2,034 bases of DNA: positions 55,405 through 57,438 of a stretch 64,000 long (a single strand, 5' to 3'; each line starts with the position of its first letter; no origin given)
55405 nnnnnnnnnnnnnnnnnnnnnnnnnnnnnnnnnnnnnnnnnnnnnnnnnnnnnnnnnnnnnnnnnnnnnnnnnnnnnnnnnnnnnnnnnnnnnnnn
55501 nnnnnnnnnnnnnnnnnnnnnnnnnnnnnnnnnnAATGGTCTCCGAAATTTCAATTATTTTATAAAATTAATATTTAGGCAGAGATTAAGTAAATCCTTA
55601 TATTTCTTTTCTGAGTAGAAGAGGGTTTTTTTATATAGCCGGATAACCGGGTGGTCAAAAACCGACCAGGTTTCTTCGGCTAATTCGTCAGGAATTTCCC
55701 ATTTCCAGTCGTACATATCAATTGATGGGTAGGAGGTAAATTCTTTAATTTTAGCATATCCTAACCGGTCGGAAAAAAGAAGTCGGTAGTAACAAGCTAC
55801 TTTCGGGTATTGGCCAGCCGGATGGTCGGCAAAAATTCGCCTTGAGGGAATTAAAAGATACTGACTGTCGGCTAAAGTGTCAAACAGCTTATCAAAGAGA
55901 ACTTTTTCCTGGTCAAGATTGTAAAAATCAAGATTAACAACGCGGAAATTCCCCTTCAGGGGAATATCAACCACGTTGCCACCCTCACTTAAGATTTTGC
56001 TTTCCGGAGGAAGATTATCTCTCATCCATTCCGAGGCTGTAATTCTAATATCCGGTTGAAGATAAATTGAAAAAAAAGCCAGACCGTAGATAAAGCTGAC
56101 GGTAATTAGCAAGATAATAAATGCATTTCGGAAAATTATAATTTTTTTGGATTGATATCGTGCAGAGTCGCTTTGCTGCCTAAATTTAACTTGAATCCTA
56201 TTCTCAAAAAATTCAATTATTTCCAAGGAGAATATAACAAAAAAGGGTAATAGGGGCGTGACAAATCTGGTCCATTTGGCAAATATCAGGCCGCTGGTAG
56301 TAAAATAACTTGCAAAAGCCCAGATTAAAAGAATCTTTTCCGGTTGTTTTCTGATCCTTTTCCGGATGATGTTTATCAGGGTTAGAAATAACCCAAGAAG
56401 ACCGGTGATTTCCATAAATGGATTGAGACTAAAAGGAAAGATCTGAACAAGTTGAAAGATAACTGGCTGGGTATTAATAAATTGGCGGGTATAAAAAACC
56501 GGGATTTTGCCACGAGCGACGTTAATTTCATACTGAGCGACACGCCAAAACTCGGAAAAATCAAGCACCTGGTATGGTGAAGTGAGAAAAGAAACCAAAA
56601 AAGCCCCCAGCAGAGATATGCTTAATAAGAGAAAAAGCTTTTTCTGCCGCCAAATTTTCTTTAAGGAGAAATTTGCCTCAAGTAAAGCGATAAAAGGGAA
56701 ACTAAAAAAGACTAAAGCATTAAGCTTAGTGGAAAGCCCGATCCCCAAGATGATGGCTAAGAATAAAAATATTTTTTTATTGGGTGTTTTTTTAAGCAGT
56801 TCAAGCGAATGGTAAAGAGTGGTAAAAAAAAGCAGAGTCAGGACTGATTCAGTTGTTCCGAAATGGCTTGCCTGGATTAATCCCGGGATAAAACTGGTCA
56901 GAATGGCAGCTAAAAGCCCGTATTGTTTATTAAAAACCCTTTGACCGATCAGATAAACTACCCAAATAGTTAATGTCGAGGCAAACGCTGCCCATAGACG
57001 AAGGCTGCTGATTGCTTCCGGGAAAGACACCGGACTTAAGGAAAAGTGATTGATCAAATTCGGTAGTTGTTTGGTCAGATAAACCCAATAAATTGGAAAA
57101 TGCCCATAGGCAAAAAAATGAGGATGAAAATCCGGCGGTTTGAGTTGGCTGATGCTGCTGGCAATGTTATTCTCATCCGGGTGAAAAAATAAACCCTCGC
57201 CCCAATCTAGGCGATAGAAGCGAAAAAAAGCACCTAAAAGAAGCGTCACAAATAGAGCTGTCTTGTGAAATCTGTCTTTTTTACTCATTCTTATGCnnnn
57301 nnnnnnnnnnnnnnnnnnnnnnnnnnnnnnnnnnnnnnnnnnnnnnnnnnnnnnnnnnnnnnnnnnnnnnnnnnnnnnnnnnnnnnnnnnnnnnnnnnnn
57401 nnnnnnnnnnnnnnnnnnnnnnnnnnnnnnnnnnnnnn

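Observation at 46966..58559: Dense envelope-glycosylation locus: three GT-C-type paralogous membrane glycosyltransferases and a fourth weaker candidate, plus an LCP ligase, HAD-GT4 fusion, radical-SAM/SPASM enzyme and FAD oxidoreductase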

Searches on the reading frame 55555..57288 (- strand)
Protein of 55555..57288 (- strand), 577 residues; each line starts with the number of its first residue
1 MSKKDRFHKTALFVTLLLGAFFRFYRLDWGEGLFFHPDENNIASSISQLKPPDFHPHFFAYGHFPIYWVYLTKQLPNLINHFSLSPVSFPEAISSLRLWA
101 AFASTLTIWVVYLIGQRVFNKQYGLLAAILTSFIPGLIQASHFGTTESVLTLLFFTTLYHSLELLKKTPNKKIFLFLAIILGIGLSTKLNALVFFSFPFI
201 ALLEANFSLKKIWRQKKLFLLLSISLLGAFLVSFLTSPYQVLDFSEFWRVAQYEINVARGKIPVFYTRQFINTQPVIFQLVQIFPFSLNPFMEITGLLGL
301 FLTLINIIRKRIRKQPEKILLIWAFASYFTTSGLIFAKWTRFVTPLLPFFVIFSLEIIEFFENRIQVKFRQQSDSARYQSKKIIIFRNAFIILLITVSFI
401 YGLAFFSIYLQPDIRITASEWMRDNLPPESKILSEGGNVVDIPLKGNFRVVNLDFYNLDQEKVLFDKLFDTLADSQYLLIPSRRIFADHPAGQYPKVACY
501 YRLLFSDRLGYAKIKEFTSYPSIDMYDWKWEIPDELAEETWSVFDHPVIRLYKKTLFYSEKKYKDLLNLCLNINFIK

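Call 4: search_protein_families(library=pfam, proteins=[window:55555-57288:-], max_evalue=0.01)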
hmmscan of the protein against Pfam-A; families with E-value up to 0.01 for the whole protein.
window:55555-57288:- (577 aa): 3 families
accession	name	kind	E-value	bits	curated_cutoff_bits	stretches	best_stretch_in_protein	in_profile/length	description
PF13231.12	PMT_2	-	9.3e-14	52.4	26.1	1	92-227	20-152/160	Dolichyl-phosphate-mannose-protein mannosyltransferase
PF02366.24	PMT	-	2.7e-08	34.1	22.7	1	89-231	77-227/245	Dolichyl-phosphate-mannose-protein mannosyltransferase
PF02516.20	STT3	-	0.0012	18.9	24.5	1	46-384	49-389/405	Oligosaccharyl transferase STT3, N-terminal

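Call 5: search_protein_families(library=ncbifam, proteins=[window:55555-57288:-], max_evalue=0.01)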
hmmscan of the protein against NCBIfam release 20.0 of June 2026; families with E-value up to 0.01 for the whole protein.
window:55555-57288:- (577 aa): 1 family
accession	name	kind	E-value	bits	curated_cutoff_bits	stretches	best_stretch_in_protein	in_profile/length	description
TIGR04154.1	archaeo_STT3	subfamily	4.9e-09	35.1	450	1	90-158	92-161/831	oligosaccharyl transferase, archaeosortase A system-associated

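Call 24: search_solved_structures(query=window:55555-57288:-, max_evalue=1)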
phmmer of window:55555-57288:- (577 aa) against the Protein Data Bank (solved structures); distinct sequences matched with E-value up to 1: 0.

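Call 58: search_solved_structures(query=A5, max_evalue=1, show_alignments=2)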
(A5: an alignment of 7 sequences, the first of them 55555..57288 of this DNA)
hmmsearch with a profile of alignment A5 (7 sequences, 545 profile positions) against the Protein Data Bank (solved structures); distinct sequences matched with E-value up to 1: 2.
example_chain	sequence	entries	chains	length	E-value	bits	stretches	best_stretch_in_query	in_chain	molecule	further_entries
4m1q_A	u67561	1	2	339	0.11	14.5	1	402-460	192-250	L-lactate dehydrogenase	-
5ezm_A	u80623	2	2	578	0.25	13.3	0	93-352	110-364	4-amino-4-deoxy-L-arabinose transferase or related glycosyltransferases of PMT family | 4-amino-4-deoxy-L-arabinose (L-Ara4N) transferase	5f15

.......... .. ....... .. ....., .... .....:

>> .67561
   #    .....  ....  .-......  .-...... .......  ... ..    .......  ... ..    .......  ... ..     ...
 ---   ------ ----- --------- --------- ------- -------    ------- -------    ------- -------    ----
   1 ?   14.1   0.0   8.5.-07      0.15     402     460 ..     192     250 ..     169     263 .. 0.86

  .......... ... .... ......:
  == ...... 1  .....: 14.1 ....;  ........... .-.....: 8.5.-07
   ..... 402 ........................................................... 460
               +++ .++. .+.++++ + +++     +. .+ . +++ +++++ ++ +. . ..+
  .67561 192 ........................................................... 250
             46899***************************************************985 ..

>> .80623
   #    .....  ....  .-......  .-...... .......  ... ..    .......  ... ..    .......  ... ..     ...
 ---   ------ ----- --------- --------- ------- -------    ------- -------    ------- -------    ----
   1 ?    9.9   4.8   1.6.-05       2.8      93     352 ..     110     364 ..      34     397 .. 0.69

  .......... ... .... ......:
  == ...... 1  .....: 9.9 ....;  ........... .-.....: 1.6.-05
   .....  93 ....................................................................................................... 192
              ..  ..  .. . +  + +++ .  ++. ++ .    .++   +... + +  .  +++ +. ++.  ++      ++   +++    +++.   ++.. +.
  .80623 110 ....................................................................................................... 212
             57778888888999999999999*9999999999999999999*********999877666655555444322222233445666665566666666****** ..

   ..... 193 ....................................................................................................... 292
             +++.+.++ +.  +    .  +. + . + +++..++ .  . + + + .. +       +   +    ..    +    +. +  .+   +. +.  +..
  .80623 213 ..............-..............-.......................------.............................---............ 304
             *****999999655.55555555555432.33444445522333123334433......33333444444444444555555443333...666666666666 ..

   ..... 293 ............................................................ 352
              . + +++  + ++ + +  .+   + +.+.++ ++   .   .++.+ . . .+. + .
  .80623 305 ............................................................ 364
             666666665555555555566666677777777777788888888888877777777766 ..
